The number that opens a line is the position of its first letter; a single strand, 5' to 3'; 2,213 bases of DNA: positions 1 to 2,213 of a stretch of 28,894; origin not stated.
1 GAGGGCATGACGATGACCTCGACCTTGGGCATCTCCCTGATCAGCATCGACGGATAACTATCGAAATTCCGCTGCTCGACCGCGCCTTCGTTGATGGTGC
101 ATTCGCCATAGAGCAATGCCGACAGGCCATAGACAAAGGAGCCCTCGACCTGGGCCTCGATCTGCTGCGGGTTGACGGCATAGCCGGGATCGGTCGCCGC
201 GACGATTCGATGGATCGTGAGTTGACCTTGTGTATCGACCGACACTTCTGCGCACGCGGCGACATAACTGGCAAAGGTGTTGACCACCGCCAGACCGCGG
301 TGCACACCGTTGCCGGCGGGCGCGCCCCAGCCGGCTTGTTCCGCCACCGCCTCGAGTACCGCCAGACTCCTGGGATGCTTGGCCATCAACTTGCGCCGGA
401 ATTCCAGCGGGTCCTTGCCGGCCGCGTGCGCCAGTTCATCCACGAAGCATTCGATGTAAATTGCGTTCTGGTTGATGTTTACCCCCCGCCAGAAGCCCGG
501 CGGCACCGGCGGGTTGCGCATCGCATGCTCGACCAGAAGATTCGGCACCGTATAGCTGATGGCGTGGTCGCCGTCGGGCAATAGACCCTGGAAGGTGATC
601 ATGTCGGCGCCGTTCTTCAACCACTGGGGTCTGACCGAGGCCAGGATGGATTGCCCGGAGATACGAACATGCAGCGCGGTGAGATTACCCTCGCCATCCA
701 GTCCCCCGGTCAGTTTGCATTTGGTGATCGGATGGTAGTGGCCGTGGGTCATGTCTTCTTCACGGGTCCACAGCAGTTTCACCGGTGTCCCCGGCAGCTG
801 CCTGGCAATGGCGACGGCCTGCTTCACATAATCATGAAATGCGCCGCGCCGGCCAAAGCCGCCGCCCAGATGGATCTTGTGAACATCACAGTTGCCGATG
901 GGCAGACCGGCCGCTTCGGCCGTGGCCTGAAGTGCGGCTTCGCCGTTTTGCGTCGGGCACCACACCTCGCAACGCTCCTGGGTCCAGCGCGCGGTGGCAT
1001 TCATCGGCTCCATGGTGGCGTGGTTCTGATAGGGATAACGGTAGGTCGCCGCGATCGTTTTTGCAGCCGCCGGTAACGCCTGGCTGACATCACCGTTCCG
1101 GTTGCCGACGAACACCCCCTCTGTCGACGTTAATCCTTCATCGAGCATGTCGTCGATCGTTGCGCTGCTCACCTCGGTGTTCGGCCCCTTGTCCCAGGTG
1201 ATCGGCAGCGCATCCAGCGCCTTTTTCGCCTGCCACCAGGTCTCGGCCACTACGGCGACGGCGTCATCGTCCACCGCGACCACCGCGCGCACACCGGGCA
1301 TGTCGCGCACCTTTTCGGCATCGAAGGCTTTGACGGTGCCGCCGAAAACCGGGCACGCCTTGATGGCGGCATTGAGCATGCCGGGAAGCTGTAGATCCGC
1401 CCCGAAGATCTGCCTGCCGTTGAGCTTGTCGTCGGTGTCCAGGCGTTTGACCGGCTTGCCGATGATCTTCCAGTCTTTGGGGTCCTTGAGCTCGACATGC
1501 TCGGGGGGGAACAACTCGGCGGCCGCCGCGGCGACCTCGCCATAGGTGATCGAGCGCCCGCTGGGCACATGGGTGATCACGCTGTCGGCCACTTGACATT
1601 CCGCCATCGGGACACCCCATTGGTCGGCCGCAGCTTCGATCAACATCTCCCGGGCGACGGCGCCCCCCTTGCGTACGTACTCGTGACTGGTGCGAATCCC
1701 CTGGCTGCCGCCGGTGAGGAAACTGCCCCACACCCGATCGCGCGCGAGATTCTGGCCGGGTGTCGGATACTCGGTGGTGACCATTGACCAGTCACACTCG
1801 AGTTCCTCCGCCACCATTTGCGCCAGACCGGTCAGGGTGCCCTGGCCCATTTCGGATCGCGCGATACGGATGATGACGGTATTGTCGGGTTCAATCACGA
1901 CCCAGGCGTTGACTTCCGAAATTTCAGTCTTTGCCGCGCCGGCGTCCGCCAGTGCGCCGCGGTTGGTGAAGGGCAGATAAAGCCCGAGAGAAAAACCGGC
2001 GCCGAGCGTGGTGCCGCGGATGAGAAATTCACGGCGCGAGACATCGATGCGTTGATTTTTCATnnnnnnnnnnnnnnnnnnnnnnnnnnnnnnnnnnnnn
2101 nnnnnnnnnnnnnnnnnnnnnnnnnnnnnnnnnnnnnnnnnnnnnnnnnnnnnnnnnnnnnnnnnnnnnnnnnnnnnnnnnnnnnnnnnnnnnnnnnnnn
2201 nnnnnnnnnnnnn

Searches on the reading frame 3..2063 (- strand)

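Call 26: search_protein_families(library=pfam, proteins=[window:3-2063:-], max_evalue=0.001)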
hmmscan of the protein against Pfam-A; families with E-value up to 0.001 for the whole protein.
window:3-2063:- (687 aa): 2 families
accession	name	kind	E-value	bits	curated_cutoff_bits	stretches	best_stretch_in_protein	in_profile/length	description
PF02738.23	MoCoBD_1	-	1.6e-34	119.5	27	1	321-558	13-242/244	Molybdopterin cofactor-binding domain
PF20256.3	MoCoBD_2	-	1.9e-33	116.6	27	2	45-198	47-183/283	Molybdopterin cofactor-binding domain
